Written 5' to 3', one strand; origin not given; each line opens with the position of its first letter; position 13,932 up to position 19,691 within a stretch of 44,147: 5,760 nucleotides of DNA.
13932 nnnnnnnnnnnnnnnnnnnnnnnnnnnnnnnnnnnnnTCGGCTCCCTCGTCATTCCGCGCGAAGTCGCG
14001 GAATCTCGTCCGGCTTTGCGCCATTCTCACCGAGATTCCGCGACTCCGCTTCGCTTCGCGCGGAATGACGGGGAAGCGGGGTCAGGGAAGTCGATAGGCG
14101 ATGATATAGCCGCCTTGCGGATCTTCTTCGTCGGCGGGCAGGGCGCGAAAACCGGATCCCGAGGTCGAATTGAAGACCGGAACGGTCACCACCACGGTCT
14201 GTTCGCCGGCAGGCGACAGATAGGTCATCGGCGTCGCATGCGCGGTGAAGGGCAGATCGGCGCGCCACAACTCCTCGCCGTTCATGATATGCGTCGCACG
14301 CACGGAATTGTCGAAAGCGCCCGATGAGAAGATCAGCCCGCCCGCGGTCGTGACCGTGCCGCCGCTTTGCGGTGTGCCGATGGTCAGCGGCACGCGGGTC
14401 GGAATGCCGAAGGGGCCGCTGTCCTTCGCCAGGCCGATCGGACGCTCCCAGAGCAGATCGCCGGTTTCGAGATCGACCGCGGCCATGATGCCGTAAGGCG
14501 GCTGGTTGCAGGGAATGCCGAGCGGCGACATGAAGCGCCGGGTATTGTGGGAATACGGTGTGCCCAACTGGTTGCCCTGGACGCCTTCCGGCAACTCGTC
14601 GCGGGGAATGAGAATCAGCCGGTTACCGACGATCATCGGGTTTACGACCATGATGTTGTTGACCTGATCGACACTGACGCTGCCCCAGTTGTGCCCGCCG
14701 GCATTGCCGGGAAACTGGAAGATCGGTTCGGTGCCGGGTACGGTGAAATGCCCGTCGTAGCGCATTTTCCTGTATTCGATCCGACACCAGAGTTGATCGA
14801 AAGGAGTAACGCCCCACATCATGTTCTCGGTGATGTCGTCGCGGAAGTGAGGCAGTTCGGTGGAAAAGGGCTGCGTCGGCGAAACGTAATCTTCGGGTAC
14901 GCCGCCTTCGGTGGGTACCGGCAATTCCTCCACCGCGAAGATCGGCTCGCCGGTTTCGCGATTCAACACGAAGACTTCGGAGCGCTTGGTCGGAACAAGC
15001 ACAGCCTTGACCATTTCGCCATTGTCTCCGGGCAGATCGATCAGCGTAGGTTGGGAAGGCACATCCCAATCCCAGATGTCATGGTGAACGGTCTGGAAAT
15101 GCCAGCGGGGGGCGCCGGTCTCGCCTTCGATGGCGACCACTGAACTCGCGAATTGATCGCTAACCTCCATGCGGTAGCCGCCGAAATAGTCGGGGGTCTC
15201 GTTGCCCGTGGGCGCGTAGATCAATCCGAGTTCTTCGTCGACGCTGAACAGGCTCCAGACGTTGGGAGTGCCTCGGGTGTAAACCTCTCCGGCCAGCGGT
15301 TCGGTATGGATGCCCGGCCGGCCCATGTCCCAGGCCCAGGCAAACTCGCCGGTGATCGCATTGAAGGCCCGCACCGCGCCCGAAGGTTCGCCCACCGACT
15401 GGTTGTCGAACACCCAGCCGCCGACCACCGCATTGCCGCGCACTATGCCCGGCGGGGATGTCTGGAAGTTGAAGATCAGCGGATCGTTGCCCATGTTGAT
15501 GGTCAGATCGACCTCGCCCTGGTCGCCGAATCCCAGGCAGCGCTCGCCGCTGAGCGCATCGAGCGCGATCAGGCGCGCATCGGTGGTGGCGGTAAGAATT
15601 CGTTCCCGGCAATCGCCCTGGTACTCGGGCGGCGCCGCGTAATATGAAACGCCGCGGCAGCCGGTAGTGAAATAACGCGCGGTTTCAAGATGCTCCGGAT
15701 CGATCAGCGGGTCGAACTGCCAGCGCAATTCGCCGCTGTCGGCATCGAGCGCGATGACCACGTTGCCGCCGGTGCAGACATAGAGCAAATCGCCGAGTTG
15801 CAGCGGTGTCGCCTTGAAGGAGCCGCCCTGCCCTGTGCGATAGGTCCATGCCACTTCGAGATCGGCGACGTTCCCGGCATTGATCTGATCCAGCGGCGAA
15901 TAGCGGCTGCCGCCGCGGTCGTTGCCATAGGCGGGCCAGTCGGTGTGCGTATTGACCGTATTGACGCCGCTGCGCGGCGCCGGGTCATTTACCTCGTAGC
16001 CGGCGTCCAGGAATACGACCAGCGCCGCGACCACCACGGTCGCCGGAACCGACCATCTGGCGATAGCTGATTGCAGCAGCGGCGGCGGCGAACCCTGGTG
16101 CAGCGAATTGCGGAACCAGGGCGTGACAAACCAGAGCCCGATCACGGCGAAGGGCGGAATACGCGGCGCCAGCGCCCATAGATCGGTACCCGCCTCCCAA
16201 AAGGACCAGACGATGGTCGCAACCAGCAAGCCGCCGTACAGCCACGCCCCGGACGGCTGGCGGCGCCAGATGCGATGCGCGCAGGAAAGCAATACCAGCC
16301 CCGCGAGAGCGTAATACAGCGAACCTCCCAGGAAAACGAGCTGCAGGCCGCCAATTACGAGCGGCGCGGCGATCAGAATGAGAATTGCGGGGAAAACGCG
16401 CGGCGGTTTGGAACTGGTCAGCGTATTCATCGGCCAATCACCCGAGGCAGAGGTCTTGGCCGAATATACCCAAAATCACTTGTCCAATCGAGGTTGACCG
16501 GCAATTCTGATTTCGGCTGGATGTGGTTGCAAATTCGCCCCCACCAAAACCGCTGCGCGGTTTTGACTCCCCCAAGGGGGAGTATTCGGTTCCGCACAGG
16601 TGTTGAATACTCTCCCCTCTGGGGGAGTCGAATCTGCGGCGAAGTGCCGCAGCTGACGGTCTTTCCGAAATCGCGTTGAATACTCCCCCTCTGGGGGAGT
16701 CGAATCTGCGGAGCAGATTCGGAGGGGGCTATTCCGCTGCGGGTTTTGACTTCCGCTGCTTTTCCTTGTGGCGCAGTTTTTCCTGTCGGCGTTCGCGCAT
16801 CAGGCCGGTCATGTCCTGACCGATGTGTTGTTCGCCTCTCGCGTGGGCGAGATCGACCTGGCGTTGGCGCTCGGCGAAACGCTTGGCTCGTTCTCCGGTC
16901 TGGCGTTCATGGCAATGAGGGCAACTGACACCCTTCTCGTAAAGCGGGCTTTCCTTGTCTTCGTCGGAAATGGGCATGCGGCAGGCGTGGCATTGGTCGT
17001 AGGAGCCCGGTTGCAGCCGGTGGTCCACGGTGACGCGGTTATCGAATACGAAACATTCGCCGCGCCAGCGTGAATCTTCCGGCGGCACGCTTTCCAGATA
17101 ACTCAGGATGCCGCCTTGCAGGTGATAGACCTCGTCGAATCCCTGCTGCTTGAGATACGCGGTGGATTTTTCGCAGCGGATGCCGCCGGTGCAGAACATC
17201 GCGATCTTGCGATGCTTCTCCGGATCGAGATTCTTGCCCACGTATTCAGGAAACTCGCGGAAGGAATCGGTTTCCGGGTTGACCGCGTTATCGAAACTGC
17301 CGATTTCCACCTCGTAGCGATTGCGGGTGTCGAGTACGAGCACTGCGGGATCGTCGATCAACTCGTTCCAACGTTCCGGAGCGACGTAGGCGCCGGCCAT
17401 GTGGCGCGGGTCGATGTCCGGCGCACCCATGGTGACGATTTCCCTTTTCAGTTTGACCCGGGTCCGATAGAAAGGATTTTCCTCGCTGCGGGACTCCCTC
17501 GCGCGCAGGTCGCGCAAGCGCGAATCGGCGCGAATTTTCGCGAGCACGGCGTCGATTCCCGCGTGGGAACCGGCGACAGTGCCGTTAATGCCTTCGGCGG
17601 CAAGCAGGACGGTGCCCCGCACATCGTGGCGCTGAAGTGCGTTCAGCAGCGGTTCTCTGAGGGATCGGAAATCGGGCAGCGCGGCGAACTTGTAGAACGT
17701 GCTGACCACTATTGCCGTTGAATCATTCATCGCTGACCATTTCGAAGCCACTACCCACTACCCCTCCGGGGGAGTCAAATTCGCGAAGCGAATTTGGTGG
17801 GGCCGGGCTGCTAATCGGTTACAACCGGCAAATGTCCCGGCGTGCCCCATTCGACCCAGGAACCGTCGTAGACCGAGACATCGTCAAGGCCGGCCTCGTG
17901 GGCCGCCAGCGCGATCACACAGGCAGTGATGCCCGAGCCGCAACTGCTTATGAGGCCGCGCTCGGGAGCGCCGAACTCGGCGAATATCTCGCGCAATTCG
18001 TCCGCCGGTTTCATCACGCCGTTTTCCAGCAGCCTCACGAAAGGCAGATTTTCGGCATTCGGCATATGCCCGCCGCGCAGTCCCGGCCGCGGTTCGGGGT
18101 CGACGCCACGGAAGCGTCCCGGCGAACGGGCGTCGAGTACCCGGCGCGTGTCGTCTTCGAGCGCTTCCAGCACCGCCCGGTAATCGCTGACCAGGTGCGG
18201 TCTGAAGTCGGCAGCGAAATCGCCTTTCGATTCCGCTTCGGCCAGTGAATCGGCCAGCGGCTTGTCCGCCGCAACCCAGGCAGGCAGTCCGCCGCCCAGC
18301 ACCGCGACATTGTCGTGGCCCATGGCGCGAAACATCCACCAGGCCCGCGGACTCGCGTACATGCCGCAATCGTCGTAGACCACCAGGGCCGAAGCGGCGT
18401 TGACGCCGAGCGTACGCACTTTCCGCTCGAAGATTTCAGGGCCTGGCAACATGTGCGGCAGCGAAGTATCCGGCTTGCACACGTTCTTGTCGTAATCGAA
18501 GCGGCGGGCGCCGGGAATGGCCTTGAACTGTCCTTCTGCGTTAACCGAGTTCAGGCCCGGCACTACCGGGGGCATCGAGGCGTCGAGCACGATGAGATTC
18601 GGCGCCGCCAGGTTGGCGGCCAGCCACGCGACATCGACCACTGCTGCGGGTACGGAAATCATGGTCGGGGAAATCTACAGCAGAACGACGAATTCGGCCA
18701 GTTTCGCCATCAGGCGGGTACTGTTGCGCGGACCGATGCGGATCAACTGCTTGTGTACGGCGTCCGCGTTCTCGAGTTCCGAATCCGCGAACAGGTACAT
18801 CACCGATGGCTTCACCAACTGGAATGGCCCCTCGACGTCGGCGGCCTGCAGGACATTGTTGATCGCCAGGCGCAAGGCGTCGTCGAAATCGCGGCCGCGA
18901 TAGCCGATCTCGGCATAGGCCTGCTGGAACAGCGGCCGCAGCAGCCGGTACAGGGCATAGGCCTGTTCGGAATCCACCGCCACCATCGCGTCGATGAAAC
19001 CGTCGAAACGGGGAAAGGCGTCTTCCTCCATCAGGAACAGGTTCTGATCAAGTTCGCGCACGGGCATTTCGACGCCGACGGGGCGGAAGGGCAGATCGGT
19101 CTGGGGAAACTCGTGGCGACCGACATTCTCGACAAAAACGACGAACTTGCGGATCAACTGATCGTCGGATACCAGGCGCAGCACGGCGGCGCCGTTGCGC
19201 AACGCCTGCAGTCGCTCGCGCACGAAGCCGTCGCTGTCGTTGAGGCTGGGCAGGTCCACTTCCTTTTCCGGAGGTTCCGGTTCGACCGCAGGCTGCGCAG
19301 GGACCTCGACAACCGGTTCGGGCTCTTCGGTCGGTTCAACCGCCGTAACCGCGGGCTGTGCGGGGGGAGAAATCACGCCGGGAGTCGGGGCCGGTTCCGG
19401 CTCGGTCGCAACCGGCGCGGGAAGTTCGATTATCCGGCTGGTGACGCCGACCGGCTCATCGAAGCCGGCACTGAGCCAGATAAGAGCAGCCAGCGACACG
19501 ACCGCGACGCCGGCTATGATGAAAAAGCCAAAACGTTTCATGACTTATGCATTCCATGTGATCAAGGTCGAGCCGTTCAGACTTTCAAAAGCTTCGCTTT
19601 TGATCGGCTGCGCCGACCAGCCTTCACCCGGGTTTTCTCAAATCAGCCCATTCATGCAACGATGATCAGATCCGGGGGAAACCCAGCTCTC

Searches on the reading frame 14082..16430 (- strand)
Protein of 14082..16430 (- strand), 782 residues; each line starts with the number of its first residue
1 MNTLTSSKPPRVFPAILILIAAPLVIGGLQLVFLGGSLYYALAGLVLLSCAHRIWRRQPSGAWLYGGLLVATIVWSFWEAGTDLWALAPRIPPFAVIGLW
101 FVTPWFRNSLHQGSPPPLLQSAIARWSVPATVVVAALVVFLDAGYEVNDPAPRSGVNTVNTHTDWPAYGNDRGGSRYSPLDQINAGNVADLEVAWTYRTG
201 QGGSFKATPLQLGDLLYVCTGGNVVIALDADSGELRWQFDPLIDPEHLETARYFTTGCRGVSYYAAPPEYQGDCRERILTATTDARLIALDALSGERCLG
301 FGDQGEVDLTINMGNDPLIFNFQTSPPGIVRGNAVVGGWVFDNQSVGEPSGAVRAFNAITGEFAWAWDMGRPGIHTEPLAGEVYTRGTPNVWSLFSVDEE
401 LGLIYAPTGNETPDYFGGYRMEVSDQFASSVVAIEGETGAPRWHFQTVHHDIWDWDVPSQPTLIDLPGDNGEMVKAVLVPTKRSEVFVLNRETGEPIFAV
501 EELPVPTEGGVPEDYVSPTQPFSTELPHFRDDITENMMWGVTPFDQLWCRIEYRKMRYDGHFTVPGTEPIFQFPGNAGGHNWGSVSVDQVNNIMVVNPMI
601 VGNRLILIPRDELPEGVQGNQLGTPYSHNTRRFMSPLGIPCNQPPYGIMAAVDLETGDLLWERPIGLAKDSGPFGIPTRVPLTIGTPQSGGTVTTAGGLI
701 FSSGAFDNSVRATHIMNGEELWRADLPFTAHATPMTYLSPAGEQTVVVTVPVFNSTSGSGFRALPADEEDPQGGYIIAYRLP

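Call 18: search_protein_families(library=pfam, proteins=[window:14082-16430:-])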
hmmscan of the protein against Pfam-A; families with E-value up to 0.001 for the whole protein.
window:14082-16430:- (782 aa): 3 families
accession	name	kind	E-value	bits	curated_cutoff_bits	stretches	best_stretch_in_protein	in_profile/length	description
PF01011.28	PQQ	-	2.7e-209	697.2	26.7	1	165-746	1-595/595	Glucose/ethanol/alcohol dehydrogenase, beta-propeller domain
PF13360.13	PQQ_2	-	5.3e-17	62.7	27.6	1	205-367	29-144/233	Outer membrane protein assembly factor BamB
PF13570.13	Beta-prop_ACSF4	-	2e-05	24.6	133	0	187-239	77-129/329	Beta-alanine-activating enzyme, beta-propeller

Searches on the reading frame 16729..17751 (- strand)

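Call 18: search_protein_families(library=pfam, proteins=[window:16729-17751:-])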
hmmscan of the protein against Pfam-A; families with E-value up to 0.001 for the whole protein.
window:16729-17751:- (340 aa): 2 families
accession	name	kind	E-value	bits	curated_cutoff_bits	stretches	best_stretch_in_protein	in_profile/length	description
PF17773.7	UPF0176_N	-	8.2e-27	93.9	26.2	1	15-105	2-92/92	UPF0176 acylphosphatase like domain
PF00581.25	Rhodanese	-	1.9e-10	41.5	22.2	1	128-219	5-100/102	Rhodanese-like domain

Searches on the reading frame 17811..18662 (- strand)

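Call 19: search_protein_families(library=pfam, proteins=[window:17811-18662:-])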
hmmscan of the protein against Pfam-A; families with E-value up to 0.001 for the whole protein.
window:17811-18662:- (283 aa): 1 family
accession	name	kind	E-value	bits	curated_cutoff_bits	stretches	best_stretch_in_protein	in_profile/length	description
PF00581.25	Rhodanese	-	1.1e-20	74.4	22.2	2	164-272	5-99/102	Rhodanese-like domain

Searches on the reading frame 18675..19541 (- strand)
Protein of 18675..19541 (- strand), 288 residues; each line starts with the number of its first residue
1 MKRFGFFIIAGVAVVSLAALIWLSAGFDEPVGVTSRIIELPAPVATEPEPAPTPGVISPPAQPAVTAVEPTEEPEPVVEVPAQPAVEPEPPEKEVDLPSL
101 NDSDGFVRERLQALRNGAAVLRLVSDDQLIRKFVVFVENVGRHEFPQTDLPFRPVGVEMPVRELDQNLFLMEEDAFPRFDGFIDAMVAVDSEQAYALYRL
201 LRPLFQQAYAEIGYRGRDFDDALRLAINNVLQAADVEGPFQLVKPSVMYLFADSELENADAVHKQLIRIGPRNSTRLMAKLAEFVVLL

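Call 19: search_protein_families(library=pfam, proteins=[window:18675-19541:-])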
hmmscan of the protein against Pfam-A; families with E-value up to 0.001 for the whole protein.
window:18675-19541:- (288 aa): 1 family
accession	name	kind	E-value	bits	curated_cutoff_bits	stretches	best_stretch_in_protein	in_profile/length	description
PF11219.13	DUF3014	-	2.4e-40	138.8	25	1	129-284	1-155/156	Protein of unknown function (DUF3014)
